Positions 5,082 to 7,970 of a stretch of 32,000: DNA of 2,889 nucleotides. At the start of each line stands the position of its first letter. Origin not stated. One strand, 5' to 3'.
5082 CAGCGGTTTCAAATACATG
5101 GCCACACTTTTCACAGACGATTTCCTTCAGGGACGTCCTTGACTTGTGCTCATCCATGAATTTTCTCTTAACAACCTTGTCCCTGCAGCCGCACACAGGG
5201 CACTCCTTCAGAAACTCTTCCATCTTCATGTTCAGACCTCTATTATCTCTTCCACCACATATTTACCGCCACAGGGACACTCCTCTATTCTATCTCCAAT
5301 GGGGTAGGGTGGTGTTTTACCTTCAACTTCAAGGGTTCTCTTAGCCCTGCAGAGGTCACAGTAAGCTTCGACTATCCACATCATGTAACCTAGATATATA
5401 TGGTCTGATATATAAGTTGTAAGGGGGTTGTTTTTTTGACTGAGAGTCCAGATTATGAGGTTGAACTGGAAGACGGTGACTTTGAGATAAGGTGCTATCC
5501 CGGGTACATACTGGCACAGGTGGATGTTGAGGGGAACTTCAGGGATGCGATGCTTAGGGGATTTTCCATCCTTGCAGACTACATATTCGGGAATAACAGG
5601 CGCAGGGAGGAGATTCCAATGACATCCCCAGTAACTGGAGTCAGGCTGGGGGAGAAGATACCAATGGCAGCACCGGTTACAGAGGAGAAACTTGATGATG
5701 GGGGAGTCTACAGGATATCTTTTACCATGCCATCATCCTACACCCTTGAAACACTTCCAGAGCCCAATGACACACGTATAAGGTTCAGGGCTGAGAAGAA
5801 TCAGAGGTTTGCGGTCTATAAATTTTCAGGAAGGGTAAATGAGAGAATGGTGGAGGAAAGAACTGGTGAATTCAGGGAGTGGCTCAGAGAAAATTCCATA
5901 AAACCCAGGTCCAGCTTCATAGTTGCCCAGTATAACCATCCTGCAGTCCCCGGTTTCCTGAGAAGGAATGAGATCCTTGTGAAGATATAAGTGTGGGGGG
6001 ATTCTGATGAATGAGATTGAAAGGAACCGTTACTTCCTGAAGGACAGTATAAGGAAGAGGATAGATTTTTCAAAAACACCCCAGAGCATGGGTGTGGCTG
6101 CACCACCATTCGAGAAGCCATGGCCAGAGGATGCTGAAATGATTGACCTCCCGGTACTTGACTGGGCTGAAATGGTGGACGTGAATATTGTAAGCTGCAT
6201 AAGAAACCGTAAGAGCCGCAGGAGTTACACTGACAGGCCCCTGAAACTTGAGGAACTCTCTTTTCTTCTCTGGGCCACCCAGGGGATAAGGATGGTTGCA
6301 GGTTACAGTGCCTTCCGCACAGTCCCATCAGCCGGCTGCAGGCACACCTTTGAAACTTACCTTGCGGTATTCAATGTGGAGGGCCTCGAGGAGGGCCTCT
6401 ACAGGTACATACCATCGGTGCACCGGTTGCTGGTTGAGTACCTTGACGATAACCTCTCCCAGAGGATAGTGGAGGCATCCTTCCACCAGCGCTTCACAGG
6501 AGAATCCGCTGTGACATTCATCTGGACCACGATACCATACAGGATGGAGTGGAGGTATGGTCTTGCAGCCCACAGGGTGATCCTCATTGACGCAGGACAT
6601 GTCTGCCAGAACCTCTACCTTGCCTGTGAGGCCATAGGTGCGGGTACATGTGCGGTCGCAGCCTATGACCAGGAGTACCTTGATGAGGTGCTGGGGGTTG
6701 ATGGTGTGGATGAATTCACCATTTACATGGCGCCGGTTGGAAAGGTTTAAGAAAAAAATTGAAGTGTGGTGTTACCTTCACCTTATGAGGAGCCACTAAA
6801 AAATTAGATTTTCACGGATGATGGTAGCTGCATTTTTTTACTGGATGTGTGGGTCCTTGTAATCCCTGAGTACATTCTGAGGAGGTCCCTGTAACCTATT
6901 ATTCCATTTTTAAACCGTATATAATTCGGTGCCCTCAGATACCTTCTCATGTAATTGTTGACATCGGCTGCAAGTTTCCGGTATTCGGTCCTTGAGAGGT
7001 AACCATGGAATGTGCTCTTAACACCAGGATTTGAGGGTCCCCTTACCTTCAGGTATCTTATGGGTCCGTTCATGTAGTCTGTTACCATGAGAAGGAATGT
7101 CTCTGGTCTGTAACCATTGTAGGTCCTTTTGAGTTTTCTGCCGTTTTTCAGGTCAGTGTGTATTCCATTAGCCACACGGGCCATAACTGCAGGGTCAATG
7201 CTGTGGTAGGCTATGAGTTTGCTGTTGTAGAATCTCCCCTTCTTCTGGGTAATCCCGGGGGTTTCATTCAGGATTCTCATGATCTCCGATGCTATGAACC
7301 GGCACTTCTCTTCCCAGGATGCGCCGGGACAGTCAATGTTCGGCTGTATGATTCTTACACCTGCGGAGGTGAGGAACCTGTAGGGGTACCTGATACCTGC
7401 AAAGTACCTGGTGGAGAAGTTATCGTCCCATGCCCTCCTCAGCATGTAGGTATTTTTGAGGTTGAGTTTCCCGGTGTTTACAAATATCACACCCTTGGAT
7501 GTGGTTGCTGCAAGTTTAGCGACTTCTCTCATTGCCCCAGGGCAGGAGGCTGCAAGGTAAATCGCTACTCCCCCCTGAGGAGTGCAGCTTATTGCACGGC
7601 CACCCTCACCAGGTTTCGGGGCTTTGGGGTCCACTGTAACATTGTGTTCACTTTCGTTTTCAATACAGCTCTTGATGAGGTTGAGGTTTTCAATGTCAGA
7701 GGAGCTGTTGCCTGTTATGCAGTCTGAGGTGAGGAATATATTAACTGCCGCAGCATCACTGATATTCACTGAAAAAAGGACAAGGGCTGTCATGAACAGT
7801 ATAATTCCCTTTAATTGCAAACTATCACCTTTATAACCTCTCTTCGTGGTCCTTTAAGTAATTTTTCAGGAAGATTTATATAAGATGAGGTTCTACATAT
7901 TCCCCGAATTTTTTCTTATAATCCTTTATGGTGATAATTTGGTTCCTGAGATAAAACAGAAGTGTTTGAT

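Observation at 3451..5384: Tight operon: two unannotated 50-aa Cys-knuckle sORFs, a radical SAM/SPASM enzyme and a small membrane protein (candidate peptide-maturation system)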

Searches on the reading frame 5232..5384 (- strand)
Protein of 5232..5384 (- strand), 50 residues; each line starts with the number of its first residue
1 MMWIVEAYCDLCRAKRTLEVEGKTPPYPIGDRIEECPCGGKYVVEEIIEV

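Call 3: search_protein_families(library=pfam, proteins=[window:5232-5384:-], max_evalue=0.1)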
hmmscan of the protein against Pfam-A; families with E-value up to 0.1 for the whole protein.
window:5232-5384:- (50 aa): 0 families

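Call 4: search_protein_families(library=ncbifam, proteins=[window:5232-5384:-], max_evalue=0.1)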
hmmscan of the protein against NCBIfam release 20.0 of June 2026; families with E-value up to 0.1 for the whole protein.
window:5232-5384:- (50 aa): 0 families

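Call 12: find_homologous_proteins(query=window:5232-5384:-, max_evalue=0.01)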
Query window:5232-5384:- (50 aa): 2 proteins with E <= 0.01 among 2 candidates.
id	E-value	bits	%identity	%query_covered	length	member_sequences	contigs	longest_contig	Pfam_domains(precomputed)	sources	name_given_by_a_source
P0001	4.3e-25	103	94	100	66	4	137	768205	-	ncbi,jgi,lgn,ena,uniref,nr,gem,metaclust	ncbi:MAG: hypothetical protein PWP32_529 [Methanothermobacter sp.]|jgi:hypothetical protein|uniref:U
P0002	6.3e-18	81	72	100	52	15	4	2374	-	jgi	jgi:hypothetical protein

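Call 14: find_encoding_contigs(protein=P0002, flank=5000, max_places=6)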
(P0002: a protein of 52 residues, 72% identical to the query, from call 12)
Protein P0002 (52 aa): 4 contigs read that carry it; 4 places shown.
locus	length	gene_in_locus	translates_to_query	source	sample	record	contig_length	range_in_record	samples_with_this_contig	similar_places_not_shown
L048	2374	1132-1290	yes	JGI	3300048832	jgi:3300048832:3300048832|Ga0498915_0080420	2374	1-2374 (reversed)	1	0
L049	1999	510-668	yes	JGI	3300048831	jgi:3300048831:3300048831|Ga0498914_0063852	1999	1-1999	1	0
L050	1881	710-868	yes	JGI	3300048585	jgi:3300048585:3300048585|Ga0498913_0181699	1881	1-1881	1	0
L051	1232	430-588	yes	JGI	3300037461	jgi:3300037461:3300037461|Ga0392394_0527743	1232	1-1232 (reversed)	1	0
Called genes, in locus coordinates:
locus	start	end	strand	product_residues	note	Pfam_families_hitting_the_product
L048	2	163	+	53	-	?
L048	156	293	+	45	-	-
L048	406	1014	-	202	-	PF04832:SOUL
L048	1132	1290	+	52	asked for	-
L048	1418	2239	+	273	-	PF18761:Heliorhodopsin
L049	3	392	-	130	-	?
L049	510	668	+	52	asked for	-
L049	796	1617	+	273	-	PF18761:Heliorhodopsin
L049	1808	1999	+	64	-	?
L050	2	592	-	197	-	?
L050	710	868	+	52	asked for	-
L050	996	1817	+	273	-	PF18761:Heliorhodopsin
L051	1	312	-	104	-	?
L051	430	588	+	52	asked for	-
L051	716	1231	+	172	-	?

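Call 55: predict_structure(alignment_id=A4)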
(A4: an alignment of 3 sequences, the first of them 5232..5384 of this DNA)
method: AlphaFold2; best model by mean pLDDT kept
length: 50 residues; sequences in the alignment: 3
mean_pLDDT: 96.4   pTM: 0.74
mean pLDDT of the five models: 96.4, 95.6, 95.2, 94.5, 93.6
residues with pLDDT >= 90: 49; 70-90: 1; 50-70: 0; < 50: 0
segments of 3 or more residues with pLDDT < 50: none
pLDDT, mean of each block of 10 residues (from residue 1): 97 97 95 96 97
secondary structure, 60 per line:
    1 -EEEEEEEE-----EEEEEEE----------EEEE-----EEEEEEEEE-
elements in order: E2-9 E15-21 E32-35 E41-49

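Call 59: fold_search(model_id=the predicted structure, library=pdb)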
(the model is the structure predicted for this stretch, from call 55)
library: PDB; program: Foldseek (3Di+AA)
matches with E <= 10: 383; with E <= 0.001: 0
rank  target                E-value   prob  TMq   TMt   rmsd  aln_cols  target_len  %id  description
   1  3ir9_A                1.3e-01  1.00  0.65  0.23   2.9        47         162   23  C-terminal domain of Peptide Chain Release Factor from Methanosarcina mazei. (released 2009-09-01)
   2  7plo_7                2.5e-01  0.94  0.55  0.06   3.5        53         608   21  H. sapiens replisome-CUL2/LRR1 complex (released 2021-11-10)
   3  8s0a_7                2.7e-01  0.89  0.54  0.07   4.5        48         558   23  H. sapiens MCM2-7 hexamer bound to double stranded DNA (released 2024-10-02)
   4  3ir9_B                3.4e-01  0.99  0.70  0.25   2.4        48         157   25  C-terminal domain of Peptide Chain Release Factor from Methanosarcina mazei. (released 2009-09-01)
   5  9lxd_7                3.6e-01  0.90  0.55  0.06   3.4        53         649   21  Structure of DNA-free MCM SH at 3.2 Angstroms resolution (released 2026-02-18)
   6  9e2z_7                3.8e-01  0.84  0.54  0.07   4.4        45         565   22  Cryo-EM structure of human CMG helicase stalled at G4-containing DNA template (released 2025-03-26)
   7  7dm4_MODEL_1_A        4.1e-01  0.93  0.59  0.23   5.6        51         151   12  Solution structure of ARID4B Tudor domain (released 2021-03-10)
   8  9e2x_7                4.1e-01  0.90  0.54  0.05   3.1        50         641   22  Cryo-EM structure of yeast CMG helicase stalled at G4-containing DNA template, state 2 (released 2025-03-19)
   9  7zhg_W                4.1e-01  0.57  0.43  0.38   7.0        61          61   18  High-resolution cryo-EM structure of Pyrococcus abyssi 30S ribosomal subunit bound to mRNA and initiator tRNA anticodo (released 2022-06-29)
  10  8w0e_7                5.1e-01  0.82  0.53  0.06   3.6        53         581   21  Cryo-EM structure of a human MCM2-7 single hexamer on dsDNA (released 2024-10-02)
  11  8s0b_7                5.1e-01  0.75  0.54  0.07   4.3        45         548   22  H. sapiens MCM bound to double stranded DNA and ORC6 as part of the MCM-ORC complex (released 2024-10-02)
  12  7w1y_7                5.8e-01  0.84  0.55  0.06   3.3        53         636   23  Human MCM double hexamer bound to natural DNA duplex (polyAT/polyTA) (released 2023-02-08)
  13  8w0f_7                6.2e-01  0.82  0.56  0.06   3.3        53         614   23  Cryo-EM structure of a human MCM2-7 double hexamer on dsDNA (released 2024-10-02)
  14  6noz                  6.2e-01  0.66  0.51  0.15   3.7        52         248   15  X-ray structure of PEDV papain-like protease 2 (released 2020-01-22)
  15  7pfo_7                6.5e-01  0.82  0.53  0.06   3.2        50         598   20  Core human replisome (released 2021-11-10)
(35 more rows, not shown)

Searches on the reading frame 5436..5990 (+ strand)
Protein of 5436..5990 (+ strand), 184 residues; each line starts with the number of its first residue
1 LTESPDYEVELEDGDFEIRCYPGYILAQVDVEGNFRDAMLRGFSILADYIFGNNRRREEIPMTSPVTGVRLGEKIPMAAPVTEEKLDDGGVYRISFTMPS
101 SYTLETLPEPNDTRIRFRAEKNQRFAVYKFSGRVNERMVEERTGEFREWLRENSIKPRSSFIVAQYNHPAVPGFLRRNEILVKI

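Call 3: search_protein_families(library=pfam, proteins=[window:5436-5990:+], max_evalue=0.1)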
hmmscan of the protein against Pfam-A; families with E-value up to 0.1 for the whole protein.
window:5436-5990:+ (184 aa): 1 family
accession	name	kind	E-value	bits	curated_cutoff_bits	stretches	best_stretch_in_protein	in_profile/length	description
PF04832.17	SOUL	-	8.5e-45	153.3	27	1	3-182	2-172/173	SOUL heme-binding protein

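Call 4: search_protein_families(library=ncbifam, proteins=[window:5436-5990:+], max_evalue=0.1)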
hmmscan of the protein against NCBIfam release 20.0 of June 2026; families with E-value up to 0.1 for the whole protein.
window:5436-5990:+ (184 aa): 0 families

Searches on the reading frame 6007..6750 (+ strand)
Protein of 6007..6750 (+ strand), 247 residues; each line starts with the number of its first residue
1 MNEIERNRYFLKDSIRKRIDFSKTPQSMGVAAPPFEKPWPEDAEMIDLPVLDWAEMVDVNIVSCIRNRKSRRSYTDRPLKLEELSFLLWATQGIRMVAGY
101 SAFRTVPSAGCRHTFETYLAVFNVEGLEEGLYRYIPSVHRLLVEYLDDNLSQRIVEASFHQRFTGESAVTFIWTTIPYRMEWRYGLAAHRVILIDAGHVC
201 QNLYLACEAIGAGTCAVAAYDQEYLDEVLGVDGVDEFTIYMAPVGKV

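Call 3: search_protein_families(library=pfam, proteins=[window:6007-6750:+], max_evalue=0.1)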
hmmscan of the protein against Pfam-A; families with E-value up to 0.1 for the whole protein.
window:6007-6750:+ (247 aa): 2 families
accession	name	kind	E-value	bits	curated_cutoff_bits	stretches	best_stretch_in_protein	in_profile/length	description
PF00881.29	Nitroreductase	-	1.1e-26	94.5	23.5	1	65-246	1-167/167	Nitroreductase family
PF14512.11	TM1586_NiRdase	-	0.00077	19.6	27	0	60-82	1-23/215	Putative TM nitroreductase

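Call 4: search_protein_families(library=ncbifam, proteins=[window:6007-6750:+], max_evalue=0.1)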
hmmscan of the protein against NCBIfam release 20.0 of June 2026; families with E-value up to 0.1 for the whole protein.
window:6007-6750:+ (247 aa): 2 families
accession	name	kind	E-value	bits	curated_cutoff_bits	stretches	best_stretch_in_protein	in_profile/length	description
TIGR03605.1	antibiot_sagB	domain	8.8e-35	119.7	78.4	1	80-246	1-173/173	SagB family peptide dehydrogenase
TIGR04511.1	SagB_rel_DH_2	exception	7e-26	91.2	240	1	33-245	151-367/380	putative peptide maturation dehydrogenase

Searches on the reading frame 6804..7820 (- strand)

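Call 74: search_protein_families(library=pfam, proteins=[window:6804-7820:-], max_evalue=0.01)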
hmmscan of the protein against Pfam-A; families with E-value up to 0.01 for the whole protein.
window:6804-7820:- (338 aa): 1 family
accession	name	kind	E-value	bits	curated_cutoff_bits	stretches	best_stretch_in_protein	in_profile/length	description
PF09373.15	PMBR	-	1.3e-12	47.6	24.9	1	272-302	2-32/33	Pseudomurein-binding repeat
